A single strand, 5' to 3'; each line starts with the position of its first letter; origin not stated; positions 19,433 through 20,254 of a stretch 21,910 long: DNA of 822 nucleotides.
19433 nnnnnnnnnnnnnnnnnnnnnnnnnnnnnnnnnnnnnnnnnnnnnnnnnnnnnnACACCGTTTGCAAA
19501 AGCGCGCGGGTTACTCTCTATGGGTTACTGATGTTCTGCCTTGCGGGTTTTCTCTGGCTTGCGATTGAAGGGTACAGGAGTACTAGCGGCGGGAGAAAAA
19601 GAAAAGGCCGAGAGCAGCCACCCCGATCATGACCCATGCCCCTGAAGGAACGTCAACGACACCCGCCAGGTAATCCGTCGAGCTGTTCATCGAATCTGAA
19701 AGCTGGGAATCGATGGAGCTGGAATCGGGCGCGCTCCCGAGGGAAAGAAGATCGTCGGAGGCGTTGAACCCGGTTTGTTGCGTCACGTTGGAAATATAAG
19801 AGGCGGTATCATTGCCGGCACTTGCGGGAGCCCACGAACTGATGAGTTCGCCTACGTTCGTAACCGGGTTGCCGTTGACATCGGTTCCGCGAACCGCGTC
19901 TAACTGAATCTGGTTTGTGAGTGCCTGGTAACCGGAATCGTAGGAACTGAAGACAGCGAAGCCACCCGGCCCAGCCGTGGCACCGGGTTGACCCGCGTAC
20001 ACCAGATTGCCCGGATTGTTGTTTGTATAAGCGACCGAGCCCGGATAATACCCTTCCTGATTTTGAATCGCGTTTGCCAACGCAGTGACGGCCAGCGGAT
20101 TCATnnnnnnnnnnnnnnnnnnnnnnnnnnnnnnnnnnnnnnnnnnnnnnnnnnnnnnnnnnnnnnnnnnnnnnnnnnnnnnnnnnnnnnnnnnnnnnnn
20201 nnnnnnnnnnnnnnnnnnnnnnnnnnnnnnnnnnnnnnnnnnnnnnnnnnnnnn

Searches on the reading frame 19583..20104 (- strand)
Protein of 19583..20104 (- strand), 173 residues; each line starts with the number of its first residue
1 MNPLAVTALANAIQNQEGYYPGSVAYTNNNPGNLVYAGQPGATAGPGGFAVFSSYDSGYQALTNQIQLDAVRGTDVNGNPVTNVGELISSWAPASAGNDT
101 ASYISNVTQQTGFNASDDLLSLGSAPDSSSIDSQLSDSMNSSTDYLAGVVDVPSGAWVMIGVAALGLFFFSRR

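Call 3: search_protein_families(library=pfam, max_evalue=0.1, proteins=[window:19583-20104:-])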
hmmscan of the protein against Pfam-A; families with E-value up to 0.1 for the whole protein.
window:19583-20104:- (173 aa): 0 families

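Call 4: search_protein_families(library=phrogs, max_evalue=0.1, proteins=[window:19583-20104:-])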
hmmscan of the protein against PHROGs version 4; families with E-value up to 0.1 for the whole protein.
window:19583-20104:- (173 aa): 5 families
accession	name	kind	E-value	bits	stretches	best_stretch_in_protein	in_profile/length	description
phrog_2276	-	tail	1e-14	55.2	1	21-119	488-577/673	tail length tape measure protein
phrog_873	-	head and packaging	1.8e-13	50.7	1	27-117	359-448/1277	endolysin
phrog_7694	-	unknown function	1.3e-11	45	1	22-118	503-595/675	-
phrog_7182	-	other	2.6e-09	36.9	1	25-117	660-758/1228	tail injection transglycosylase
phrog_992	-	head and packaging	2.3e-07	30.8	1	26-119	167-254/764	head protein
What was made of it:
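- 19583..20242 (-): Muralytic protein with a (V)IR...SRRLG leader (nt 20242-20120) and a tail anchor (nt 19651-19595, tail SRR). PHROG endolysin, tape-measure and tail-injection transglycosylase families, E 1e-14 to 2e-7 (call 4).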

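Call 23: search_protein_families(library=ncbifam, max_evalue=10, proteins=[window:19583-20104:-])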
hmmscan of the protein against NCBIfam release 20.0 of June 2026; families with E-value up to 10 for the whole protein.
window:19583-20104:- (173 aa): 1 family
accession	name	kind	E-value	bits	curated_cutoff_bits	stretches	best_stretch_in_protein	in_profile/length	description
NF041274.1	isoleu_diox_hilA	equivalog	0.16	11.2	500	1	59-122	13-77/285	L-isoleucine 3(1)-dioxygenase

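Call 40: search_solved_structures(query=window:19583-20104:-, max_evalue=1, show_alignments=1)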
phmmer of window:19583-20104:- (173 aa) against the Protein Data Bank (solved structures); distinct sequences matched with E-value up to 1: 3.
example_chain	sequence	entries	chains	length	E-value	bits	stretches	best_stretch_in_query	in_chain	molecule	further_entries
9vvp_L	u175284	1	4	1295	2.4e-05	27.8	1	27-124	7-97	Gp29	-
7q47_A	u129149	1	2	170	0.012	19.1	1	27-123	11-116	Endolysin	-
6q9m_A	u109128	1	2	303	0.82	13.1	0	29-124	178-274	RIM-binding protein, isoform F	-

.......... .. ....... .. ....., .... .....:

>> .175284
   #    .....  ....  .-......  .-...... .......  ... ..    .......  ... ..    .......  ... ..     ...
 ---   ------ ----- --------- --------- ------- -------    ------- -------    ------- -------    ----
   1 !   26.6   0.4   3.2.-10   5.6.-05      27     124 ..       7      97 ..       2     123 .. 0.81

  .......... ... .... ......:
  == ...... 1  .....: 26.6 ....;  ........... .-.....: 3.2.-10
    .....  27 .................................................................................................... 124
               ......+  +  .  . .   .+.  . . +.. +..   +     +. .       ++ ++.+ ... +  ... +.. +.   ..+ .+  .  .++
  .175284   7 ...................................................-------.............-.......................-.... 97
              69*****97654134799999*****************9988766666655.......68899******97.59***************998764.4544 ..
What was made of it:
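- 19583..20242 (-): PDB Gp29 9vvp_L, E 2.4e-5, and Endolysin 7q47_A, E 0.012 (call 40).
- The sixth protein is a muralytic enzyme (calls 4, 40), so at least one member has a lysis-type activity.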
